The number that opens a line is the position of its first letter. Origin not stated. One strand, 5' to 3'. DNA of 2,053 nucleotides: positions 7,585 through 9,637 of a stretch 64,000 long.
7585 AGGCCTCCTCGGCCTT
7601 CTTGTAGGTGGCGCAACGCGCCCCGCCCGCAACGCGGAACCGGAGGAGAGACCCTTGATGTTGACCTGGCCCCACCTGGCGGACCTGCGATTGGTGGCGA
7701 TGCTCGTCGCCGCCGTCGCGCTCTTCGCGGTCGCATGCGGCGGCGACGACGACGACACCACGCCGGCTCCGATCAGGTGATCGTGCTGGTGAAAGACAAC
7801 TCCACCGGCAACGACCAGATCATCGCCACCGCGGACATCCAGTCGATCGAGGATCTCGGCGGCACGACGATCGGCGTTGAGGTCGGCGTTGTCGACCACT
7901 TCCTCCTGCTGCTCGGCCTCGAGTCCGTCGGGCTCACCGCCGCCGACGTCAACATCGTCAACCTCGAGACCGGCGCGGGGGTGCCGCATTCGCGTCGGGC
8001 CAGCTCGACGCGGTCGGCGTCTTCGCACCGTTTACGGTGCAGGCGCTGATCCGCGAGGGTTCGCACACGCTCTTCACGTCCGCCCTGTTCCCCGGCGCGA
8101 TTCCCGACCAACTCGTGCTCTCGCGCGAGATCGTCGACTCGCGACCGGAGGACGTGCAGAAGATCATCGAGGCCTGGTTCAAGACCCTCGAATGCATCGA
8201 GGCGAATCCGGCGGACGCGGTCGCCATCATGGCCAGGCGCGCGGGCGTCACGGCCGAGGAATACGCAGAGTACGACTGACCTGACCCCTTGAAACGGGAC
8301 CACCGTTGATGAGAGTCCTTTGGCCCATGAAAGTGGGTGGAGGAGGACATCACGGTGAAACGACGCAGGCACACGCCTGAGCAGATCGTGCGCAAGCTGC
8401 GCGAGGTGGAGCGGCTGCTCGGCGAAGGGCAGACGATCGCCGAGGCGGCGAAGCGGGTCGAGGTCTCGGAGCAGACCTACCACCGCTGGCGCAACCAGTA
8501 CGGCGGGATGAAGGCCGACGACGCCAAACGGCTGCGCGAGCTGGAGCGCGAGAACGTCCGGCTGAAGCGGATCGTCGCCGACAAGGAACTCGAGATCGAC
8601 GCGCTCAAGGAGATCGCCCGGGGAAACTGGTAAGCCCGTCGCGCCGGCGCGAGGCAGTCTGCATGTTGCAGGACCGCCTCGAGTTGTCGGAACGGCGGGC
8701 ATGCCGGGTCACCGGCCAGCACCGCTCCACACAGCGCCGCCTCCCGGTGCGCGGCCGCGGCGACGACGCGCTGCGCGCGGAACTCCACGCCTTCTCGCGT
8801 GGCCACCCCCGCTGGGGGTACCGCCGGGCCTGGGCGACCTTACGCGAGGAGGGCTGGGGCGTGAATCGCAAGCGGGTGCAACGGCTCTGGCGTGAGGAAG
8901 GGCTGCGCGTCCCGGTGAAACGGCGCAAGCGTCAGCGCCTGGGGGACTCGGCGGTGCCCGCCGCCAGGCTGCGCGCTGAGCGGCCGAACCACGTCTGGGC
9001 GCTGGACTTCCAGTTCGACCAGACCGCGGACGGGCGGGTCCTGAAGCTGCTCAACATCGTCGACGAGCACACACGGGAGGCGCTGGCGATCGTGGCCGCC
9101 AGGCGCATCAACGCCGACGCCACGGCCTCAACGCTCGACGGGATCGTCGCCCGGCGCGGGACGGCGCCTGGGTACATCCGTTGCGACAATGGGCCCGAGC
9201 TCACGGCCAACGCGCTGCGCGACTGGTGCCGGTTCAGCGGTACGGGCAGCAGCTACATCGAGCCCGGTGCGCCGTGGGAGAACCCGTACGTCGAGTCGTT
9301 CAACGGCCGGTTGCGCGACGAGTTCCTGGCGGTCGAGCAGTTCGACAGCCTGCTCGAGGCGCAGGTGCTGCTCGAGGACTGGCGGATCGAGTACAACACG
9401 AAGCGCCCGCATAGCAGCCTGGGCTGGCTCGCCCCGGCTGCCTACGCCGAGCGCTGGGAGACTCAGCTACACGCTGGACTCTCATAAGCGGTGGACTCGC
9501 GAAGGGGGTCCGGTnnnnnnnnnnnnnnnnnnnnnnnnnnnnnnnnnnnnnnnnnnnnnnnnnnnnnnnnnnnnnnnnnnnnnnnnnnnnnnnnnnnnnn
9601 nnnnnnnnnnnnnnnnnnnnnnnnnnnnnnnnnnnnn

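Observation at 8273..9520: IS3-family insertion with readable IRs and a 4-bp target duplication that restores the binding-protein reading frame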

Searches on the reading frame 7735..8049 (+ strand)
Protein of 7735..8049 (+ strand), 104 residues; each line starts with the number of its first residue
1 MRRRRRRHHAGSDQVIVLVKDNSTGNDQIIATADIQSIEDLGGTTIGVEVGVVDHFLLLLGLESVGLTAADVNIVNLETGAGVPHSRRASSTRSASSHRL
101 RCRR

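Call 5: search_protein_families(library=pfam, proteins=[window:7735-8049:+], max_evalue=0.01)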
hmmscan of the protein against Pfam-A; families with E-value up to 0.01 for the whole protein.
window:7735-8049:+ (104 aa): 1 family
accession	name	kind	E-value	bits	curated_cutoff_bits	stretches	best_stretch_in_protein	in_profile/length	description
PF09084.16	NMT1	-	0.0048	17.2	20.5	1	29-77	79-127/216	NMT1/THI5 like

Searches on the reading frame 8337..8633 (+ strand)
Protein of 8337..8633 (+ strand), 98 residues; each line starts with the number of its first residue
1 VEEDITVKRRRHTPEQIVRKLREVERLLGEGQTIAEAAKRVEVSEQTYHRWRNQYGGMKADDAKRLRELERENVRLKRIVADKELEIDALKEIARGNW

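Call 5: search_protein_families(library=pfam, proteins=[window:8337-8633:+], max_evalue=0.01)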
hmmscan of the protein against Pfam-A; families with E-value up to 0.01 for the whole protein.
window:8337-8633:+ (98 aa): 6 families
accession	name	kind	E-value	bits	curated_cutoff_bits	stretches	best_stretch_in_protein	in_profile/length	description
PF01527.26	HTH_Tnp_1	-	8.6e-17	61.6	24.1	1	8-80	3-74/75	Transposase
PF13384.12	HTH_23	-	8.1e-07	29.1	24.6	1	26-56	12-44/50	Homeodomain-like domain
PF13551.12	HTH_29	-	2.7e-05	24.6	28.1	1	24-55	4-36/64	Winged helix-turn helix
PF13518.12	HTH_28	-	9.3e-05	22.9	25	1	19-56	1-37/52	Helix-turn-helix domain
PF13022.12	HTH_Tnp_1_2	-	0.0031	18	27.9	0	31-55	26-50/122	Helix-turn-helix of insertion element transposase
PF02796.21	HTH_7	-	0.0079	16.8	23.8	0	21-47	11-37/45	Helix-turn-helix domain of resolvase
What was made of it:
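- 8355..8633 (+): orfA (92 codons from GTG 8355, which is preceded by GGAGGA; the longest ORF starts at GTG 8337). It encodes the HTH_Tnp_1 DNA-binding protein. Pfam PF01527, 61.6 bits (call 5).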

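Call 6: search_protein_families(library=ncbifam, proteins=[window:8337-8633:+], max_evalue=0.01)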
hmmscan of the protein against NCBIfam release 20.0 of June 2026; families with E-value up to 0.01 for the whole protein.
window:8337-8633:+ (98 aa): 5 families
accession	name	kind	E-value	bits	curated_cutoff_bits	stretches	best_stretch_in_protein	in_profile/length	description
NF033516.0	transpos_IS3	equivalog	2.6e-12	46.7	160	1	20-94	3-82/369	IS3 family transposase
NF033577.2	transpos_IS481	equivalog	8.1e-06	25.6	224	1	20-78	2-57/284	IS481 family transposase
NF033545.0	transpos_IS630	equivalog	0.00011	21.7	100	1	23-65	4-46/299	IS630 family transposase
NF047595.1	IS66_ISRel24_TnpA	equivalog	0.00016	22.3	74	1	8-61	1-51/113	IS66-like element accessory protein TnpA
NF040697.1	VPA1267_fam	equivalog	0.0016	18.6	90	1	15-91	55-131/143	VPA1267 family protein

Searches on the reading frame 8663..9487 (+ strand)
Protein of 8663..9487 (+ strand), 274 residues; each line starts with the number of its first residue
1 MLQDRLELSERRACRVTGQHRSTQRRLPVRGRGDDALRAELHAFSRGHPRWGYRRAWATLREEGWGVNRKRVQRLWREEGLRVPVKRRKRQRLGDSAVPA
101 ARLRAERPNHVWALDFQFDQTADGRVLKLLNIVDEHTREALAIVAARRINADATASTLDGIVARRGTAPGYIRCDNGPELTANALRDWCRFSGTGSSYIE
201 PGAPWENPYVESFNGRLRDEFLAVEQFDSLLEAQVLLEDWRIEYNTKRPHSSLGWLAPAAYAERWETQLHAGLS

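Call 5: search_protein_families(library=pfam, proteins=[window:8663-9487:+], max_evalue=0.01)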
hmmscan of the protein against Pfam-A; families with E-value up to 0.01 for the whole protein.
window:8663-9487:+ (274 aa): 4 families
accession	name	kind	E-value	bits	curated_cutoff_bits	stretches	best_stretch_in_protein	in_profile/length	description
PF13683.12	rve_3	-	4.2e-26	90.9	26.5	1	196-258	5-67/67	Integrase core domain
PF00665.32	rve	-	1.5e-16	61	32.6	1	106-204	2-102/102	Integrase core domain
PF13276.12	HTH_21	-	3.7e-15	56.3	28.1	1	43-89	13-60/60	HTH-like domain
PF13333.12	rve_2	-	6.9e-05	23.4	22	1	211-262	1-52/56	Integrase core domain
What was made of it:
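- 8663..9487 (+): orfB (274 codons from ATG 8663; its frame is open from 8582) in the -1 frame. It encodes the DDE integrase core, with D115, D175 and E211. Pfam rve, rve_3 and HTH_21 (call 5).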

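Call 6: search_protein_families(library=ncbifam, proteins=[window:8663-9487:+], max_evalue=0.01)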
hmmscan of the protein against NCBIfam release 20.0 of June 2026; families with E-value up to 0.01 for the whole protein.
window:8663-9487:+ (274 aa): 4 families
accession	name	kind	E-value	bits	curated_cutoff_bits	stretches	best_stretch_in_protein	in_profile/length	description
NF033516.0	transpos_IS3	equivalog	2.1e-69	234.6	160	1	5-261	98-368/369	IS3 family transposase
NF033577.2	transpos_IS481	equivalog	5.9e-36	124.4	224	1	25-260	52-282/284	IS481 family transposase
NF006918.0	PRK09409.1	subfamily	1.9e-12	47.4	597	1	40-263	55-286/301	IS2 transposase TnpB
NF033546.1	transpos_IS21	equivalog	9.8e-09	35.1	160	1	21-255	37-276/294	IS21 family transposase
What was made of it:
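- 8663..9487 (+): NF033516 scores 234.6 bits against a cutoff of 160 (call 6).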

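Call 17: find_related_loci(query=window:8663-9484:+, collection=genome_contigs, flank=3000)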
Query window:8663-9484:+ (274 aa) in genome_contigs; peptide patterns used: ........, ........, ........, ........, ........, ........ (x = any residue, [..] = any of these).
591 stretches matched a pattern (row limit reached: there are more); 543 encode a relative of the query (tblastn E <= 1e-3); the best 80 are kept; 80 distinct loci.
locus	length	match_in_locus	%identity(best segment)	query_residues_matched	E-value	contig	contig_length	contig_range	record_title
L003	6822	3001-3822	96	1-274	6e-177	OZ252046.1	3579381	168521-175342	MAG: Dehalococcoidia bacterium isolate ad336184-ad58-47b0-9b5a-c7672a60f3bb genome assembly, chromosome: 1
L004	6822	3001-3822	95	1-274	7e-176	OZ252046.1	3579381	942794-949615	MAG: Dehalococcoidia bacterium isolate ad336184-ad58-47b0-9b5a-c7672a60f3bb genome assembly, chromosome: 1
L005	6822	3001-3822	95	1-274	8e-176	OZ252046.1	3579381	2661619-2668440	MAG: Dehalococcoidia bacterium isolate ad336184-ad58-47b0-9b5a-c7672a60f3bb genome assembly, chromosome: 1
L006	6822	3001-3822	95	1-274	8e-176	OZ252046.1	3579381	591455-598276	MAG: Dehalococcoidia bacterium isolate ad336184-ad58-47b0-9b5a-c7672a60f3bb genome assembly, chromosome: 1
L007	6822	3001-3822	95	1-274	2e-175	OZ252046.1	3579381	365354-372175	MAG: Dehalococcoidia bacterium isolate ad336184-ad58-47b0-9b5a-c7672a60f3bb genome assembly, chromosome: 1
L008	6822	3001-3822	95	1-274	5e-175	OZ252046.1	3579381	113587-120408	MAG: Dehalococcoidia bacterium isolate ad336184-ad58-47b0-9b5a-c7672a60f3bb genome assembly, chromosome: 1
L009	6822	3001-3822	95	1-274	6e-173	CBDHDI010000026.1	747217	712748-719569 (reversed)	MAG: Dehalococcoidia bacterium isolate d0c5affc-a78a-4576-9923-169fe3940cd0 genome assembly, contig: contig_26, whole ge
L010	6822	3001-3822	94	1-274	3e-172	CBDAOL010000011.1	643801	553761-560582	MAG: Dehalococcoidia bacterium isolate 54d9b4f5-af26-4cce-865f-5107084379f7 genome assembly, contig: contig_11, whole ge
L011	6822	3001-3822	93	1-274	1e-171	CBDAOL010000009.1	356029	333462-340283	MAG: Dehalococcoidia bacterium isolate 54d9b4f5-af26-4cce-865f-5107084379f7 genome assembly, contig: contig_9, whole gen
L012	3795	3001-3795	96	1-265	3e-175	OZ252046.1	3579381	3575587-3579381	MAG: Dehalococcoidia bacterium isolate ad336184-ad58-47b0-9b5a-c7672a60f3bb genome assembly, chromosome: 1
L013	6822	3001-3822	93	1-274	2e-171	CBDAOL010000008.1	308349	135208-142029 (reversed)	MAG: Dehalococcoidia bacterium isolate 54d9b4f5-af26-4cce-865f-5107084379f7 genome assembly, contig: contig_8, whole gen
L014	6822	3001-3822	93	1-274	2e-171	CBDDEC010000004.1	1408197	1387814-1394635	MAG: Dehalococcoidia bacterium isolate 6f6a38c2-1f49-4886-adb0-6b5e3ccd8930 genome assembly, contig: contig_4, whole gen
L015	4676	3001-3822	93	1-274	5e-173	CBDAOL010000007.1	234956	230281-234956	MAG: Dehalococcoidia bacterium isolate 54d9b4f5-af26-4cce-865f-5107084379f7 genome assembly, contig: contig_7, whole gen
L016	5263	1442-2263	93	1-274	1e-171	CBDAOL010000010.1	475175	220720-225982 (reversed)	MAG: Dehalococcoidia bacterium isolate 54d9b4f5-af26-4cce-865f-5107084379f7 genome assembly, contig: contig_10, whole ge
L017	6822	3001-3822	93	1-274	4e-170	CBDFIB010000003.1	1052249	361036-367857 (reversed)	MAG: Dehalococcoidia bacterium isolate 7cd25a05-99ee-4af3-888e-ade58bc44bba genome assembly, contig: contig_3, whole gen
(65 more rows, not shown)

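Call 20: search_dna_similar(query=window:8663-9484:+, collection=plasmids, mode=protein, max_rows=25)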
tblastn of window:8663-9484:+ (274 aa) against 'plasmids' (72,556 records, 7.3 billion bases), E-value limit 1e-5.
The search stops at 5000 records and this limit was reached: more records match than are counted here, and every count below describes the 5000 best-scoring records only.
Records with a match: at least 5000; places in all: 13549; records where one place covers at least 80% of the query: 4441.
Best place of each record, by identity: <60% 5000.
By first word of the organism name: Klebsiella 2005; Escherichia 377; Salmonella 271; Xanthomonas 240; Enterobacter 235; Rhizobium 200; Citrobacter 123; Ralstonia 107; Yersinia 92; Burkholderia 83; and 181 more.
By predicted mobility (MOB-suite, as given by PLSDB): conjugative 2284; non-mobilizable 1852; mobilizable 864.
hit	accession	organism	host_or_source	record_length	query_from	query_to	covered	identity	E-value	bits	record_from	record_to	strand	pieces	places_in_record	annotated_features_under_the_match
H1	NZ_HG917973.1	Mycobacterium marinum E11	-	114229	1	267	97%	54.9%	1e-85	285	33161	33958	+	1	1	IS3 family transposase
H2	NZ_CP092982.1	Mycobacterium marinum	Oncorhynchus kisutch,whole organism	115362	1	267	97%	54.9%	1e-85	285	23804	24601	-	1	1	IS3 family transposase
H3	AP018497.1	Mycobacterium marinum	-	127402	1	267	97%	54.9%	1e-85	285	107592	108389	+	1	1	transposase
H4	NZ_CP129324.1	Mycobacterium marinum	Dead fish from aquarium in Philadelphia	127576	1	267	97%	54.9%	1e-85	285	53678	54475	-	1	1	IS3 family transposase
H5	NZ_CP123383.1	Gordonia sp. SMJS1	Pure culture,sediment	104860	1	267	97%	54.5%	2e-83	279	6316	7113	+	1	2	IS3 family transposase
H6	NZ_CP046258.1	Gordonia sp. 135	cell culture,soil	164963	1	267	97%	54.5%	2e-83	279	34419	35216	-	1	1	IS3 family transposase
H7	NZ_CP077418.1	Rhodococcus qingshengii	pure culture,oil-contaminated water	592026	1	265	97%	54.7%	1e-82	277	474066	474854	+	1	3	IS3 family transposase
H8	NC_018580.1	Gordonia sp. KTR9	-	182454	1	267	97%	54.1%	8e-83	277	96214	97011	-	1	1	IS3 family transposase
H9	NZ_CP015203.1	Rhodococcus sp. 008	Skate,bacterial culture,renal tissue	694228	1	265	97%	54.3%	1e-82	277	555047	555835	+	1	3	IS3 family transposase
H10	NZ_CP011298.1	Rhodococcus erythropolis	pure culture,soil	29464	1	265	97%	54.3%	2e-82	276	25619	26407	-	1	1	IS3 family transposase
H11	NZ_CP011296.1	Rhodococcus erythropolis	pure culture,soil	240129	1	265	97%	54.3%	2e-82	276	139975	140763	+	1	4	IS3 family transposase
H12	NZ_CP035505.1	Kocuria indica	single cell,human skin swab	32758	2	268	97%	52.8%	7e-72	246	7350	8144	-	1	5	IS3-like element ISAar43 family transposase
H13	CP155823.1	Thioclava sp. 'Guangxiensis'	Bruguiera gymnorhiza,pure ...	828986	2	259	94%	54.4%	3e-80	270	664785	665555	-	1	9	IS3 family transposase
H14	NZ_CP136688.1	Sulfitobacter sp. LC.270.F.C4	Macrocystis pyrifera gametophyte,Whole ...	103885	2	262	95%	53.4%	9e-81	271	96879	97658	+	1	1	IS3 family transposase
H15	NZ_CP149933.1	Thioclava sp. GXIMD2076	pure culture,conch meat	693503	2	259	93%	54.4%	3e-60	279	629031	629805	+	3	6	none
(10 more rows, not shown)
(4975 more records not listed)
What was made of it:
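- Closest known: Unnamed IS3-family elements on Mycobacterium marinum, Gordonia and Rhodococcus plasmids. Same: These are the closest annotated transposases in PLSDB, at 54-55% identity over 97% of OrfB (call 20).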

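Call 24: search_dna_similar(query=window:8663-9484:+, collection=plasmids, mode=protein, max_rows=60, rows=spread)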
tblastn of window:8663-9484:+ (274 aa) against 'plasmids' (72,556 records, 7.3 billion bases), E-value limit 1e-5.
The search stops at 5000 records and this limit was reached: more records match than are counted here, and every count below describes the 5000 best-scoring records only.
Records with a match: at least 5000; places in all: 13549; records where one place covers at least 80% of the query: 4441.
Best place of each record, by identity: <60% 5000.
By first word of the organism name: Klebsiella 2005; Escherichia 377; Salmonella 271; Xanthomonas 240; Enterobacter 235; Rhizobium 200; Citrobacter 123; Ralstonia 107; Yersinia 92; Burkholderia 83; and 181 more.
By predicted mobility (MOB-suite, as given by PLSDB): conjugative 2284; non-mobilizable 1852; mobilizable 864.
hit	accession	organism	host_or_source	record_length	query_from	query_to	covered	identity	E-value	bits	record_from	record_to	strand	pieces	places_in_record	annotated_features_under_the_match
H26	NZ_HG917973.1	Mycobacterium marinum E11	-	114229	1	267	97%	54.9%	1e-85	285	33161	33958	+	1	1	IS3 family transposase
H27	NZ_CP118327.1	Rhodococcus sp. DK17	pure culture,crude oil-contaminated soil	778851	1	262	96%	49.3%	2e-68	236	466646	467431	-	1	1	IS3 family transposase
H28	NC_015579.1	Novosphingobium sp. PP1Y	-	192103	6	253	91%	48.8%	3e-67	233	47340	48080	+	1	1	recombinase family protein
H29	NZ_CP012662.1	Frigidibacter mobilis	oil-production water,oil-production ...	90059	2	269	98%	42.5%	2e-53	193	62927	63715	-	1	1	IS3 family transposase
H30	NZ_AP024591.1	Enterobacter kobei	-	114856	1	265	97%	42.3%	3e-49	181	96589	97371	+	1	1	IS3 family transposase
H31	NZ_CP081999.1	Xanthomonas campestris pv. campestris str. CN13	-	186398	9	263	93%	43.1%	2e-50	184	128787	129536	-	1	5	IS3-like element IS1404 family transposase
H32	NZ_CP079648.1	Klebsiella pneumoniae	Homo sapiens,urine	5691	1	265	97%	41.1%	6e-45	169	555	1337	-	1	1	none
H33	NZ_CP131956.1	Klebsiella pneumoniae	-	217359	8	270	96%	41.1%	2e-47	176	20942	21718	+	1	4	IS3 family transposase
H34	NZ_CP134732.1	Pantoea agglomerans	cell culture,stem [BTO:0001300],Rubus ...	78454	1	265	97%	40.8%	2e-47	176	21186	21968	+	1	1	IS3 family transposase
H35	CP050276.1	Klebsiella pneumoniae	Homo sapiens,blood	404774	8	265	94%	41.9%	9e-53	191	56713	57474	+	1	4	IS3-like element ISKpn34 family transposase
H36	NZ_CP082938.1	Klebsiella pneumoniae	Homo sapiens,cell culture,BALF from ...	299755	8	265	94%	41.9%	2e-49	181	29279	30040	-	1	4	IS3 family transposase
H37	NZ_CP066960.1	Xanthomonas campestris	Sinapis arvensis,Cell Culture,leaf ...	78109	2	268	97%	40.1%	9e-49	179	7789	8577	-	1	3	IS3-like element IS476 family transposase | xopAF: XopAF/AvrXv3 family type III secretion system effector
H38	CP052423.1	Klebsiella pneumoniae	Homo sapiens,blood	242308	1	265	97%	40.4%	2e-49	181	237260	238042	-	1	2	none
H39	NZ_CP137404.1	Klebsiella pneumoniae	Homo sapiens,pure culture,neonatal ...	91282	1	265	97%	40.4%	4e-49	181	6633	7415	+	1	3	IS3 family transposase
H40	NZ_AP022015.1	Klebsiella quasipneumoniae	-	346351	1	265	97%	40.4%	5e-49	180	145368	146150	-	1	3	IS3 family transposase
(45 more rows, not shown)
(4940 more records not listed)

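Call 26: get_annotated_region(hit=H31, flank=1000)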
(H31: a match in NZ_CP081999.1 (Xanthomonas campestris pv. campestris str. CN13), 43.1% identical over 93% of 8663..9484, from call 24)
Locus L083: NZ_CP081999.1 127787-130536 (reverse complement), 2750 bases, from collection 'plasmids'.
description: Xanthomonas campestris pv. campestris str. CN13 plasmid unnamed, complete sequence
organism: Xanthomonas campestris pv. campestris str. CN13 (NCBI taxid 1358018)
taxonomy: Bacteria; Pseudomonadota; Gammaproteobacteria; Lysobacterales; Lysobacteraceae; Xanthomonas; Xanthomonas campestris; Xanthomonas campestris pv. campestris str. CN13
host: -; source: -; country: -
typing (MOB-suite, as given by PLSDB): conjugative; relaxase MOBP; mating-pair formation MPF_I
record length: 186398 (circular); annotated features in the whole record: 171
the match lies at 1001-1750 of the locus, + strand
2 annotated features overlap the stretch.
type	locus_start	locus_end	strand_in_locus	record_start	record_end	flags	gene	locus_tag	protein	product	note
CDS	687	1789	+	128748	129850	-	-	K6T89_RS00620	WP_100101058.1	IS3-like element IS1404 family transposase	GO:0006313 - DNA transposition [Evidence IEA]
CDS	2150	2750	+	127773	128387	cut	-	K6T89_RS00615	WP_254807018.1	hypothetical protein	-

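Call 27: get_annotated_region(hit=H37, flank=1000)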
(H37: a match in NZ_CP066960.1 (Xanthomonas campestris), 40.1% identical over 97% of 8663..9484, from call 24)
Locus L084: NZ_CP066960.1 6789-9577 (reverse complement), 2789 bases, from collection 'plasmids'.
description: Xanthomonas campestris pv. incanae strain 4053 plasmid unnamed
organism: Xanthomonas campestris (NCBI taxid 92826)
taxonomy: Bacteria; Pseudomonadota; Gammaproteobacteria; Lysobacterales; Lysobacteraceae; Xanthomonas; Xanthomonas campestris
host: -; source: Sinapis arvensis,Cell Culture,leaf tissue; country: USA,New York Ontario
typing (MOB-suite, as given by PLSDB): mobilizable; relaxase MOBP
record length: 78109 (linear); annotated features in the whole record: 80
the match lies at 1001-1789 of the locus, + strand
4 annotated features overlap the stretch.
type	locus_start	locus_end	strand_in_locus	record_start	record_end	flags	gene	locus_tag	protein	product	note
CDS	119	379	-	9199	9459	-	-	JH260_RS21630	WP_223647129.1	hypothetical protein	-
CDS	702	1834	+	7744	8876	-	-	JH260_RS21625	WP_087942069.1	IS3-like element IS476 family transposase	GO:0006313 - DNA transposition [Evidence IEA]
CDS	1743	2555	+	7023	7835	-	xopAF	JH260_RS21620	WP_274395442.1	XopAF/AvrXv3 family type III secretion system effector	GO:0030254 - protein secretion by the type III secretion system [Evidence IEA]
CDS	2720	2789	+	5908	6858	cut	-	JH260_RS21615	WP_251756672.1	IS481 family transposase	-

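Call 38: find_encoding_contigs(protein=window:8663-9487:+, flank=3000, max_places=10)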
Protein window:8663-9487:+ (274 aa): no gene with exactly this product is on record in the collection.
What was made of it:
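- The exact OrfB sequence is not in the protein collection (call 38).
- Tried and rejected: A look-up of the exact OrfB sequence, to find sister copies in the source genome, found nothing on record (call 38).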
